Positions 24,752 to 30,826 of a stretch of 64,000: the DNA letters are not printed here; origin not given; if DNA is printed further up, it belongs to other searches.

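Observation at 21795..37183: AraC-linked locus built around a 1,924-aa lipoprotein: candidate uncharacterised extracellular glycan capture/processing system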

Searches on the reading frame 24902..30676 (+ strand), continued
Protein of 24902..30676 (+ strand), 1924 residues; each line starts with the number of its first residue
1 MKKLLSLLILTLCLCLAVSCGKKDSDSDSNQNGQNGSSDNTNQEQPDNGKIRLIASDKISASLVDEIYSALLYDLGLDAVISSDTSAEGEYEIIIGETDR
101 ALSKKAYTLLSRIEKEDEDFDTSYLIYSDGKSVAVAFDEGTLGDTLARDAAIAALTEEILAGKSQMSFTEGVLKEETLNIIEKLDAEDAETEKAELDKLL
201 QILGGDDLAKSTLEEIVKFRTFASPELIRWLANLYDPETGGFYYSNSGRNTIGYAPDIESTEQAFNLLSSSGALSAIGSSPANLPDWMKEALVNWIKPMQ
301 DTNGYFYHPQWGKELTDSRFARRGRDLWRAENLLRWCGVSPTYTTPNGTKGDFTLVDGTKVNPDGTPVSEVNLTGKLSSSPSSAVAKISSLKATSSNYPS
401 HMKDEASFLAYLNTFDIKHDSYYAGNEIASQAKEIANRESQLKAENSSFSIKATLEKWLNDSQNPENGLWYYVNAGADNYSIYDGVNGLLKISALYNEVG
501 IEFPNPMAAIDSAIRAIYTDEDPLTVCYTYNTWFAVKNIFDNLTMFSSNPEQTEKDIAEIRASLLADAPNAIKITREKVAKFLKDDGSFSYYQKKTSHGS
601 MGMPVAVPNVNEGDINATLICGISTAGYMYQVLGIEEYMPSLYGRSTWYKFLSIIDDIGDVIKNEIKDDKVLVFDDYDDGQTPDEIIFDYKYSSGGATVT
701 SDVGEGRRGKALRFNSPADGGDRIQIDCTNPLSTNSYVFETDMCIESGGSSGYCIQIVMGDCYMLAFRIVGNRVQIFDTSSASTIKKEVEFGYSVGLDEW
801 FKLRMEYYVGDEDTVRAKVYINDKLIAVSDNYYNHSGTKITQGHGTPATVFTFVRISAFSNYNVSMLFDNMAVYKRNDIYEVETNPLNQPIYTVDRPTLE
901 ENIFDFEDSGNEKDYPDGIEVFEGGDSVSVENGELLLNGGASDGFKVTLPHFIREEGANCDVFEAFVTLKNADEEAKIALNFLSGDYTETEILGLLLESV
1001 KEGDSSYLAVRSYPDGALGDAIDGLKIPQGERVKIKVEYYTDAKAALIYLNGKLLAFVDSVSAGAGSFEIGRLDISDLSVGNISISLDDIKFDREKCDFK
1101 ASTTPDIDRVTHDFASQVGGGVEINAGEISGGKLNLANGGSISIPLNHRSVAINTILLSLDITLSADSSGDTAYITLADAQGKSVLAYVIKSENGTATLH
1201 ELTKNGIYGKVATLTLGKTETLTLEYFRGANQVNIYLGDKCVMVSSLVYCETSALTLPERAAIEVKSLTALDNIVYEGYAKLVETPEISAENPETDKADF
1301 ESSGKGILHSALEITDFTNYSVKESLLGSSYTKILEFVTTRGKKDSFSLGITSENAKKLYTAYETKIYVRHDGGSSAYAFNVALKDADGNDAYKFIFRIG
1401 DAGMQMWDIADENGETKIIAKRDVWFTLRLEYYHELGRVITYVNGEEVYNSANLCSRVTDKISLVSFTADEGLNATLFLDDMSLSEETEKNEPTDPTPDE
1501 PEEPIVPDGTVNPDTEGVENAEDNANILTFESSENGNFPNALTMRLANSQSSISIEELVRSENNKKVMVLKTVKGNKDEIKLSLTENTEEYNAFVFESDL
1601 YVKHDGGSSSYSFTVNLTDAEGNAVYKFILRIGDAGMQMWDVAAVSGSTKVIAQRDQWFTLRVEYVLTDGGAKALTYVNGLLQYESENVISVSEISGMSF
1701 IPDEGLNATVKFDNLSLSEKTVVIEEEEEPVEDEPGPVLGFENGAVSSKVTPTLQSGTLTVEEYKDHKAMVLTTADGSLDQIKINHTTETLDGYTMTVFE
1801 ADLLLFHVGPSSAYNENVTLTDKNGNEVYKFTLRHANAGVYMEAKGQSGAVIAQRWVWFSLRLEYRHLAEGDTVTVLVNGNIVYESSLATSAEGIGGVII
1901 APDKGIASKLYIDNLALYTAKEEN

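Call 48: search_protein_families(library=pfam, alignment_id=A2, max_evalue=0.00001)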
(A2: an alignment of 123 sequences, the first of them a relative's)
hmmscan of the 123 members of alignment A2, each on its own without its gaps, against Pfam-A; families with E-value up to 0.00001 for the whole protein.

A. member 1, L001:3243-5495:+ (750 aa): 2 families
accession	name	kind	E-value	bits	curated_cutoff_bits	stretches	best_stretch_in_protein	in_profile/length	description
PF07971.18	Glyco_hydro_92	-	9.9e-67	226.3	24.6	1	324-749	2-462/464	Glycosyl hydrolase family 92 catalytic domain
PF17678.7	Glyco_hydro_92N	-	9.8e-21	75.1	34.5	1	64-289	1-207/236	Glycosyl hydrolase family 92 N-terminal domain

B. families by the number of members that match (of 123 scanned): 132 families (the first 25 are shown)
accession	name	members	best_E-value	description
PF12833.13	HTH_18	10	3.1e-21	Helix-turn-helix domain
PF00165.29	HTH_AraC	10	1.1e-19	Bacterial regulatory helix-turn-helix proteins, AraC family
PF18088.7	Glyco_H_20C_C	5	2.9e-59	Glycoside Hydrolase 20C C-terminal domain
PF00728.28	Glyco_hydro_20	5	1.5e-19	Glycosyl hydrolase family 20, catalytic domain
PF02311.25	AraC_binding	5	3.1e-13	AraC-like ligand binding domain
PF01408.29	GFO_IDH_MocA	4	1.5e-31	Oxidoreductase family, NAD-binding Rossmann fold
PF10114.15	PocR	4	4.7e-31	Sensory domain found in PocR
PF22725.1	GFO_IDH_MocA_C3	4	8.7e-24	GFO/IDH/MocA C-terminal domain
PF02894.22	GFO_IDH_MocA_C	4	6.3e-19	Oxidoreductase family, C-terminal alpha/beta domain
PF01380.27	SIS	4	1.9e-11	SIS domain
PF12831.13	FAD_oxidored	3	2.2e-118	FAD dependent oxidoreductase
PF07971.18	Glyco_hydro_92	3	1.1e-72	Glycosyl hydrolase family 92 catalytic domain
PF17678.7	Glyco_hydro_92N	3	1.7e-21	Glycosyl hydrolase family 92 N-terminal domain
PF13580.11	SIS_2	3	3.1e-21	SIS domain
PF13527.13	Acetyltransf_9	3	4.6e-18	Acetyltransferase (GNAT) domain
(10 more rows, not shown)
